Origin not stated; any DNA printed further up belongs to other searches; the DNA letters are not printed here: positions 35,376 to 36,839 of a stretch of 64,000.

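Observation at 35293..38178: Five-gene operon coupling a cysteine-synthase-like PLP enzyme to sulfur-relay proteins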

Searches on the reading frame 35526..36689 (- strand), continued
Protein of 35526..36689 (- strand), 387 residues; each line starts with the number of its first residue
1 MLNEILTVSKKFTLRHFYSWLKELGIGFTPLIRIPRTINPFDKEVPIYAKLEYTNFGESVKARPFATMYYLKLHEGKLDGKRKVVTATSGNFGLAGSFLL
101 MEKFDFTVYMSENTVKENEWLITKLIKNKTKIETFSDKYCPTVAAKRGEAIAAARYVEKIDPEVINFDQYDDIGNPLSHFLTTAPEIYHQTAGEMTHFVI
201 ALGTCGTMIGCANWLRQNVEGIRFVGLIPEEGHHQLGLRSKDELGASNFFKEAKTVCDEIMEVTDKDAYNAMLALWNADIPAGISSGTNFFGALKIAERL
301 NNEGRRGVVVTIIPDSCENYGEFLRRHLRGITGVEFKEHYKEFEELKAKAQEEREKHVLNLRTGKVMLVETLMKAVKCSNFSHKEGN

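Call 20: find_related_loci(query=A1, collection=genome_contigs, flank=6000)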
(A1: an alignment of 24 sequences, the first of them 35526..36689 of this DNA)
Query A1 (387 aa) in genome_contigs; peptide patterns used: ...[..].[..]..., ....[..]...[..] (x = any residue, [..] = any of these).
275 stretches matched a pattern; 222 encode a relative of the query (tblastn E <= 1e-3); the best 80 are kept; 79 distinct loci.
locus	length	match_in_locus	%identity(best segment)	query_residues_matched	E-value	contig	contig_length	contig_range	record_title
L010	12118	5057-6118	63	9-362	3e-157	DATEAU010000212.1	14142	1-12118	MAG TPA_asm: Candidatus Bathyarchaeia archaeon isolate SMAG_U8226 k141_3472407, whole genome shotgun sequence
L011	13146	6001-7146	57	1-382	3e-149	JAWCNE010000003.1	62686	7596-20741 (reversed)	MAG: Candidatus Bathyarchaeia archaeon isolate JZ-2_201709_bins_121 JZ-2_201709_bins_121_scaffold_3, whole genome shotgu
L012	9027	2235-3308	55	17-372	3e-138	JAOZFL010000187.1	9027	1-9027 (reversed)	MAG: Thermoproteota archaeon isolate Flange_M5_B4 1-CGB-Flange_contig_16091, whole genome shotgun sequence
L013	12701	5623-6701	65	14-372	4e-130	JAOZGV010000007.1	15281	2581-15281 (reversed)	MAG: Candidatus Bathyarchaeota archaeon isolate DVMM_2 S190cm_k147_3343843, whole genome shotgun sequence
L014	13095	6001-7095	59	1-364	1e-150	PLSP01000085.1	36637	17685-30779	MAG: Candidatus Bathyarchaeota archaeon isolate bog_991 73.20120700_S1D.335_contig_409767, whole genome shotgun sequence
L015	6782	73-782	71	146-381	7e-91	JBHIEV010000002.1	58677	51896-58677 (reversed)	MAG: Candidatus Bathyarchaeia archaeon isolate b2.sp2_bin.20 NODE_41_length_58677_cov_18.047764, whole genome shotgun se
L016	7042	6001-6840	33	26-320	2e-37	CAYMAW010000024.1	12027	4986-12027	MAG TPA_asm: uncultured Piscirickettsiaceae bacterium isolate SRP345593_co1_166 genome assembly, contig: NODE_1769_lengt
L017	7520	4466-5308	33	26-320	2e-35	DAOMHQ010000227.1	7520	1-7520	MAG TPA_asm: bacterium isolate AMR_MDS_4946 NODE_9830_length_7520_cov_8.251306, whole genome shotgun sequence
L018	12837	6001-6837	30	26-320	5e-34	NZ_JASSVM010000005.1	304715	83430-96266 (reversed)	Marinobacter sp. SS5-14b NODE_5_length_304715_cov_54.621181, whole genome shotgun sequence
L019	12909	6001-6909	30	10-320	5e-34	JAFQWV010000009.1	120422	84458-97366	MAG: Clostridia bacterium isolate RGIG2223 Goat_Colon.Co__c979316, whole genome shotgun sequence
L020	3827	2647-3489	32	26-320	8e-34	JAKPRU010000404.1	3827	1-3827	MAG: Candidatus Omnitrophota bacterium isolate JPNA_maxbin.304_sub k141_1647709, whole genome shotgun sequence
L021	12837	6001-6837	29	26-320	2e-33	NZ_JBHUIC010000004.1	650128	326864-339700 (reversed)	Pistricoccus aurantiacus strain KCTC 42586 soapdenovo_K_105_4, whole genome shotgun sequence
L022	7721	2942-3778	31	26-320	1e-33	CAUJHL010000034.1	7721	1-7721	MAG: Pseudomonadota bacterium isolate KLAP32 genome assembly, contig: KLAP32_651758, whole genome shotgun sequence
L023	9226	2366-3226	32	26-320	1e-33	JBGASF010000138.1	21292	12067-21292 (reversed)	MAG: Polyangia bacterium isolate MAG_MBR_AS.47 MBRAS-47_NODE_138_length_21292_cov_4.095130, whole genome shotgun sequenc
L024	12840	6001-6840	31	26-320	8e-33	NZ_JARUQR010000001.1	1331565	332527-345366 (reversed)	Thiomicrorhabdus sp. ZW0627 Scaffold1, whole genome shotgun sequence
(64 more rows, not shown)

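Call 21: find_encoding_contigs(protein=P0001, flank=10000, max_places=1)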
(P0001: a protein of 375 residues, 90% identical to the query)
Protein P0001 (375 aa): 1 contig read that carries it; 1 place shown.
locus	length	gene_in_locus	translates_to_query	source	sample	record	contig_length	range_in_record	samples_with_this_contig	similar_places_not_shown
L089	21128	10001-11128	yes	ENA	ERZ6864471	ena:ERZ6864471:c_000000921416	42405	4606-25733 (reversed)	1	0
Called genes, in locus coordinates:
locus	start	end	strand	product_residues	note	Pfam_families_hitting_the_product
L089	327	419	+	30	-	-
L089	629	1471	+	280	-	-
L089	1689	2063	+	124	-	PF01381:HTH_3 (weak)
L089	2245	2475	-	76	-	-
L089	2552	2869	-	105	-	PF00899:ThiF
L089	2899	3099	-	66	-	PF00899:ThiF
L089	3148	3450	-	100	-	PF00899:ThiF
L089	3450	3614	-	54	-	PF04945:YHS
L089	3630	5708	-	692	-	PF00122:E1-E2_ATPase, PF00702:Hydrolase, PF08282:Hydrolase_3 (faint)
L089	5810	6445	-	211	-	PF04191:PEMT, PF04140:ICMT (weak)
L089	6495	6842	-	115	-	PF04945:YHS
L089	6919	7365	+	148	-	PF03551:PadR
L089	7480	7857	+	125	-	-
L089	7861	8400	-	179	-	PF02163:Peptidase_M50 (weak)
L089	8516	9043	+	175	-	PF01814:Hemerythrin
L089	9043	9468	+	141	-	PF13686:DrsE_2 (faint), PF02635:DsrE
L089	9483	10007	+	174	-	PF02036:SCP2 (weak)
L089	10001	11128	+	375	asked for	PF00291:PALP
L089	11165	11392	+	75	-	PF01206:TusA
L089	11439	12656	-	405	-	PF07690:MFS_1, PF00083:Sugar_tr, PF07690:MFS_1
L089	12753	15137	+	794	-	PF00890:FAD_binding_2 (weak), PF01266:DAO (weak), PF07992:Pyr_redox_2, PF12831:FAD_oxidored (weak), PF13450:NAD_binding_8, PF00037:Fer4 (weak), PF12838:Fer4_7, PF02662:FlpD, +8 more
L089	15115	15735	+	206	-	PF12838:Fer4_7 (faint), PF13183:Fer4_8, PF13187:Fer4_9, PF13534:Fer4_17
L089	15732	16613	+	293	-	PF02754:CCG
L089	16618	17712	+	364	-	PF04422:FrhB_FdhB_N, PF04432:FrhB_FdhB_C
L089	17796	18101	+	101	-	-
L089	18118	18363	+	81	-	PF01037:AsnC_trans_reg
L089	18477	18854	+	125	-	-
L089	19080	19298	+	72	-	-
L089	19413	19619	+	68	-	-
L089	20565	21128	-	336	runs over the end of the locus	PF02568:ThiI, PF03054:tRNA_Me_trans (weak), PF18297:NFACT-R_2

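Call 22: find_encoding_contigs(protein=P0003, flank=10000, max_places=1)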
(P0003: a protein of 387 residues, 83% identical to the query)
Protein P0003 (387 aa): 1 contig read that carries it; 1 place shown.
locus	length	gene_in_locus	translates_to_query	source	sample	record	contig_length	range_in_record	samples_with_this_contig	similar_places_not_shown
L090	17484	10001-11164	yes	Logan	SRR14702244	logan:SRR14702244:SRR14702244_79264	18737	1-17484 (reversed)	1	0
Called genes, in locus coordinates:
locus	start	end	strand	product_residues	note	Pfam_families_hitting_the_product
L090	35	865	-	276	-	PF03239:FTR1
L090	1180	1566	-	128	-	-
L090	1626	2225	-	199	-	PF06168:DUF981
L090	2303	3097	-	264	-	PF01040:UbiA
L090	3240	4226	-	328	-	PF00348:polyprenyl_synt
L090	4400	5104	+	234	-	PF01022:HTH_5, PF12840:HTH_20, PF14196:ATC_hydrolase (weak)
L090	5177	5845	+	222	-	PF01209:Ubie_methyltran, PF13489:Methyltransf_23 (weak), PF05175:MTS (weak), PF13847:Methyltransf_31, PF08241:Methyltransf_11, PF08242:Methyltransf_12, PF13649:Methyltransf_25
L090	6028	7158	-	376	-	PF00899:ThiF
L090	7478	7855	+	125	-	-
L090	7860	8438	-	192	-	-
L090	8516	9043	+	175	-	PF01814:Hemerythrin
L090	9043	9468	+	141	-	PF13686:DrsE_2 (faint), PF02635:DsrE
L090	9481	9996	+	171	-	PF02036:SCP2 (faint)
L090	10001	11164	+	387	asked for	PF00291:PALP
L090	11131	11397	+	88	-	PF01206:TusA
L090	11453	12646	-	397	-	PF06609:TRI12 (weak), PF00083:Sugar_tr, PF07690:MFS_1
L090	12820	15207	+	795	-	PF00890:FAD_binding_2 (weak), PF01266:DAO (weak), PF12831:FAD_oxidored (weak), PF13450:NAD_binding_8, PF00037:Fer4 (weak), PF12838:Fer4_7, PF13187:Fer4_9 (weak), PF02662:FlpD, +7 more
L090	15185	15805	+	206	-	PF12838:Fer4_7 (faint), PF13183:Fer4_8, PF13187:Fer4_9, PF13534:Fer4_17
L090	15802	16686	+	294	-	PF02754:CCG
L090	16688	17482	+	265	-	?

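Call 23: find_encoding_contigs(protein=P0005, flank=10000, max_places=1)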
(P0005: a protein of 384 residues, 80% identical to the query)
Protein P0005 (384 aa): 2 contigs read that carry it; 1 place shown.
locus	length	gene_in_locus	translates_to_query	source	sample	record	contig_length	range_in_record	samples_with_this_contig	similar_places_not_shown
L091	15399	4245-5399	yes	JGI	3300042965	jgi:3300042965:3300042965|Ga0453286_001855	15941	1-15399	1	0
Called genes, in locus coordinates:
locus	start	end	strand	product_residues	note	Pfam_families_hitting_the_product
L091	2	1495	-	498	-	?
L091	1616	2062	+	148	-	PF03551:PadR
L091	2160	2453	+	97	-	-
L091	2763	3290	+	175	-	PF01814:Hemerythrin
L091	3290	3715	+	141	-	PF02635:DsrE, PF13686:DrsE_2 (faint)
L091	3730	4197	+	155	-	PF02036:SCP2 (weak)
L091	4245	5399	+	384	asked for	PF00291:PALP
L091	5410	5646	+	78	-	PF01206:TusA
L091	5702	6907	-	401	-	PF00083:Sugar_tr, PF07690:MFS_1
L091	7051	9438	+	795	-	PF00890:FAD_binding_2, PF01266:DAO (weak), PF07992:Pyr_redox_2, PF12831:FAD_oxidored (weak), PF13450:NAD_binding_8, PF00037:Fer4 (weak), PF12838:Fer4_7, PF02662:FlpD, +8 more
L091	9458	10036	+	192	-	PF13484:Fer4_16 (faint), PF13183:Fer4_8, PF12838:Fer4_7 (weak), PF13187:Fer4_9, PF13534:Fer4_17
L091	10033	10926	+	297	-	PF02754:CCG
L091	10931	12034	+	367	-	PF04422:FrhB_FdhB_N, PF04432:FrhB_FdhB_C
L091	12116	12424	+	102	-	-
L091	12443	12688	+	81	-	PF01037:AsnC_trans_reg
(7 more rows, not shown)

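Call 30: search_protein_families(library=pfam, proteins=[L010:573-1310:+, L010:1253-2518:+, L010:2533-3297:+, L010:3301-4755:+, L010:4759-5022:+, L012:263-1849:+, L012:1850-2077:+, L012:3365-3922:+, L013:6847-7326:+, L013:7775-8767:+], max_evalue=0.001)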
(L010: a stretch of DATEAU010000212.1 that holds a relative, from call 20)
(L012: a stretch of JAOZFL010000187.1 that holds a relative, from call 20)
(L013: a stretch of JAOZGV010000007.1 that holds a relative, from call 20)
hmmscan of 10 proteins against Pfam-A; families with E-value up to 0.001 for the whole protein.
L010:573-1310:+ (245 aa): 1 family
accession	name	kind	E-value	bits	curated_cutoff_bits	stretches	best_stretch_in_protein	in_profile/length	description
PF01507.26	PAPS_reduct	-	4.2e-57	193.4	22.5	1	41-216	2-175/175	Phosphoadenosine phosphosulfate reductase domain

L010:1253-2518:+ (421 aa): 2 families
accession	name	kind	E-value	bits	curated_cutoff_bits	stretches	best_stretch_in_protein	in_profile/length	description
PF01747.23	ATP-sulfurylase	-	2.7e-82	275.7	24.3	1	195-401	4-212/212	ATP-sulfurylase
PF14306.12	PUA_2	-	1.4e-46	158.5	27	1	30-189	2-159/159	PUA-like domain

L010:2533-3297:+ (254 aa): 1 family
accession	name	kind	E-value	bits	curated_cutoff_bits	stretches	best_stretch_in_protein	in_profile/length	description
PF01925.25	TauE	-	5.1e-35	121.7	32.6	1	12-249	2-236/237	Sulfite exporter TauE/SafE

L010:3301-4755:+ (484 aa): 2 families
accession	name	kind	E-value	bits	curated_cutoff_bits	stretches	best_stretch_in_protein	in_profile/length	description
PF01077.27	NIR_SIR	-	1.2e-52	178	27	2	113-265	4-157/158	Nitrite and sulphite reductase 4Fe-4S domain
PF03460.22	NIR_SIR_ferr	-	1.6e-40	137.1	24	2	286-351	2-68/69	Nitrite/Sulfite reductase ferredoxin-like half domain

L010:4759-5022:+ (87 aa): 2 families
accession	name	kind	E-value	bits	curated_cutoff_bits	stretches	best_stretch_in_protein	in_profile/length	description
PF01206.22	TusA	-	3e-21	75.5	28.6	1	17-84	3-69/70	Sulfurtransferase TusA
PF10006.14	DUF2249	-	0.00017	21.8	29.5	1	17-53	2-38/70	Uncharacterized conserved protein (DUF2249)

L012:263-1849:+ (528 aa): 2 families
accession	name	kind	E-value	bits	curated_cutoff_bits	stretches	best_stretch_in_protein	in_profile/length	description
PF01077.27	NIR_SIR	-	1.4e-50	171.3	27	2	133-290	1-157/158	Nitrite and sulphite reductase 4Fe-4S domain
PF03460.22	NIR_SIR_ferr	-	1.4e-34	118.1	24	2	66-124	9-68/69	Nitrite/Sulfite reductase ferredoxin-like half domain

L012:1850-2077:+ (75 aa): 1 family
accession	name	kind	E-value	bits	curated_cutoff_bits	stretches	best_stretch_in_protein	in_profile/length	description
PF01206.22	TusA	-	1.9e-18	66.5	28.6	1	7-74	3-70/70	Sulfurtransferase TusA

L012:3365-3922:+ (185 aa): 0 families

L013:6847-7326:+ (159 aa): 2 families
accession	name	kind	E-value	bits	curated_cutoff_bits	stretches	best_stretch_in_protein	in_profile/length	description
PF13686.11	DrsE_2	-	5.5e-45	153.5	25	1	8-158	2-156/156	DsrE/DsrF/DrsH-like family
PF02635.20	DsrE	-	4.7e-10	40.1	22.7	1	10-153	2-110/116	DsrE/DsrF-like family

L013:7775-8767:+ (330 aa): 4 families
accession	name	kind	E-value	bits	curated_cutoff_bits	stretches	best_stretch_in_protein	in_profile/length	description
PF18297.6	NFACT-R_2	-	2.3e-15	57.1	26.9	1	229-322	1-98/104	NFACT protein RNA binding domain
PF02568.20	ThiI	-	5.2e-14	52.7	20.5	1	5-146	5-144/197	Thiamine biosynthesis protein (ThiI)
PF03054.22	tRNA_Me_trans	-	3.6e-07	30.5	20.6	1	7-115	4-126/202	tRNA methyl transferase HUP domain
PF06508.19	QueC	-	2e-05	24.6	22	1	5-36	1-32/210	Queuosine biosynthesis protein QueC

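Call 34: predict_structure(alignment_id=A1)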
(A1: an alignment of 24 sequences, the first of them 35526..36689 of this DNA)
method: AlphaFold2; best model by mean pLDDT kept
length: 387 residues; sequences in the alignment: 24
mean_pLDDT: 91.7   pTM: 0.91
mean pLDDT of the five models: 91.7, 91.2, 90.0, 87.9, 87.8
residues with pLDDT >= 90: 306; 70-90: 55; 50-70: 18; < 50: 8
segments of 3 or more residues with pLDDT < 50: 380-387
pLDDT, mean of each block of 10 residues (from residue 1): 93 95 97 98 98 96 97 95 93 95 94 87 94 79 64 92 94 95 98 98 89 97 96 83 72 93 97 98 96 99 97 95 92 95 98 98 95 78 37
secondary structure, 60 per line:
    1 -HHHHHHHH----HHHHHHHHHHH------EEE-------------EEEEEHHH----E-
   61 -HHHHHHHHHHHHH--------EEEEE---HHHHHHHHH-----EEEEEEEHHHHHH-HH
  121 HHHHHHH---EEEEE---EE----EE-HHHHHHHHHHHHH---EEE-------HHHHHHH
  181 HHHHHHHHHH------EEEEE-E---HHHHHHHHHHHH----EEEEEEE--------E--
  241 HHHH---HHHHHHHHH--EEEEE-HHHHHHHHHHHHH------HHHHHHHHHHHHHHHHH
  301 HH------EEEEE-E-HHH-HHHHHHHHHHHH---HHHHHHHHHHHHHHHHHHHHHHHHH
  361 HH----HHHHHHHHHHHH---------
elements in order: H2-9 H14-24 E31-33 E47-51 H62-74 E83-87 H91-99 E105-111 H112-117 H119-127 E131-135 H148-160 E164-166 H174-190 E197-201 H207-218 E223-229 H241-244 H248-256 E259-263 H265-277 H284-302 E309-313 H321-332 H336-362 H367-378

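Call 37: find_related_loci(query=A1, collection=metagenome_contigs, flank=6000)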
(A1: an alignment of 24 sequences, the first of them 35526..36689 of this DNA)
Query A1 (387 aa) in metagenome_contigs; peptide patterns used: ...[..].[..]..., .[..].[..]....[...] (x = any residue, [..] = any of these).
437 stretches matched a pattern; 276 encode a relative of the query (tblastn E <= 1e-3); the best 80 are kept; 80 distinct loci.
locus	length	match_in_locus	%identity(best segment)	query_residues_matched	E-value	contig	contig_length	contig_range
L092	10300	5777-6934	78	1-386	0e+0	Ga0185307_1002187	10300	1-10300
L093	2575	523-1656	67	1-377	0e+0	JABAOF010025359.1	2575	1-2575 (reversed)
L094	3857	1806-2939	68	1-377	1e-180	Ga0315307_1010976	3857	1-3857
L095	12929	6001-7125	64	1-374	7e-170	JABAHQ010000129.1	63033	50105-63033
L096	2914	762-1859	63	1-366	5e-169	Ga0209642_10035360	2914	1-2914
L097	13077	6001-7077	63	9-367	2e-159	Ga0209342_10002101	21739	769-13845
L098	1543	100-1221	58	1-374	6e-160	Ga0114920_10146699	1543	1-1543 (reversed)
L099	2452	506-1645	56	1-372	2e-153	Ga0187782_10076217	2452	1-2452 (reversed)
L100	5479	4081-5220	56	1-372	7e-145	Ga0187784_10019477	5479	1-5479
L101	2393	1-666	57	144-364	4e-90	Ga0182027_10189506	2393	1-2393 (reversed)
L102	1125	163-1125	78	1-323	5e-151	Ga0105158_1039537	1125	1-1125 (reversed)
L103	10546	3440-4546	41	5-363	3e-76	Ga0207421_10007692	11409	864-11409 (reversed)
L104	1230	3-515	64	208-377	3e-72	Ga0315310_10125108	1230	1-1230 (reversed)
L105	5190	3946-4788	33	26-320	2e-35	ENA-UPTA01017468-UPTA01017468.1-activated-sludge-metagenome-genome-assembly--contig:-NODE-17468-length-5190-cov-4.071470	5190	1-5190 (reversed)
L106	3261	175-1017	33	26-320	1e-35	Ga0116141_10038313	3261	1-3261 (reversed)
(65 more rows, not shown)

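Call 38: fold_search(model_id=the predicted structure, library=pdb)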
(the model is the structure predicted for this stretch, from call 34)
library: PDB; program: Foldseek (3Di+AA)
matches with E <= 10: 1724; with E <= 0.001: 501
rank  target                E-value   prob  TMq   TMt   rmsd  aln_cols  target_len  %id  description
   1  6ahi_A                3.0e-22  1.00  0.69  0.86   2.7       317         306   25  Crystal structure of O-acetylserine dependent cystathionine beta-synthase from Helicobacter pylori. (released 2018-09-05)
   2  4l3v_C                4.0e-22  1.00  0.71  0.56   3.6       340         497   24  Crystal structure of delta516-525 human cystathionine beta-synthase (released 2013-09-18)
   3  5ohx_A                4.2e-22  1.00  0.67  0.54   3.7       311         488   28  Structure of active cystathionine B-synthase from Apis mellifera (released 2018-01-03)
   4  6xwl_D                4.5e-22  1.00  0.68  0.56   4.1       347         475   25  Cystathionine beta-synthase from Toxoplasma gondii (released 2021-02-03)
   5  4l27_A                6.3e-22  1.00  0.69  0.56   2.9       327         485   24  Crystal structure of delta1-39 and delta516-525 human cystathionine beta-synthase D444N mutant containing C-terminal 6 (released 2013-09-18)
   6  4l28_A                7.0e-22  1.00  0.69  0.55   4.6       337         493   26  Crystal structure of delta516-525 human cystathionine beta-synthase D444N mutant containing C-terminal 6xHis tag (released 2013-09-18)
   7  4l27_C                8.8e-22  1.00  0.69  0.55   3.3       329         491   26  Crystal structure of delta1-39 and delta516-525 human cystathionine beta-synthase D444N mutant containing C-terminal 6 (released 2013-09-18)
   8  6zs7_F                1.2e-21  1.00  0.68  0.58   4.0       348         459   24  Crystal structure of delta466-491 cystathionine beta-synthase from Toxoplasma gondii with L-cysteine (released 2021-07-28)
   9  4l0d_B                1.3e-21  1.00  0.68  0.54   4.4       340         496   25  Crystal structure of delta516-525 human cystathionine beta-synthase containing C-terminal 6xHis-tag (released 2013-09-18)
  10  2q3d                  1.4e-21  1.00  0.68  0.85   2.7       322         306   26  2.2 A Resolution Crystal Structure of O-Acetylserine Sulfhydrylase (OASS) From MYCOBACTERIUM TUBERCULOSIS in Complex wit (released 2007-06-12)
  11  5xoq_A                1.5e-21  1.00  0.68  0.84   3.0       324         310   29  Crystal structure of O-Acetylserine Sulfhydrylase with bound Transcription Factor peptide inhibitor from Planctomyces  (released 2018-05-30)
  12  4l27_D                1.8e-21  1.00  0.70  0.55   3.9       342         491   25  Crystal structure of delta1-39 and delta516-525 human cystathionine beta-synthase D444N mutant containing C-terminal 6 (released 2013-09-18)
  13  6xyl_E                1.8e-21  1.00  0.68  0.56   3.8       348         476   25  Crystal structure of delta466-491 cystathionine beta-synthase from Toxoplasma gondii with L-serine (released 2021-02-10)
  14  4l3v_A                1.9e-21  1.00  0.69  0.54   2.7       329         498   25  Crystal structure of delta516-525 human cystathionine beta-synthase (released 2013-09-18)
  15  6zs7_B                2.0e-21  1.00  0.69  0.57   3.6       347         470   24  Crystal structure of delta466-491 cystathionine beta-synthase from Toxoplasma gondii with L-cysteine (released 2021-07-28)
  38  3dwg_A                7.8e-21  1.00  0.67  0.79   3.1       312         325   25  Crystal structure of a sulfur carrier protein complex found in the cysteine biosynthetic pathway of Mycobacterium tube (released 2008-09-23)
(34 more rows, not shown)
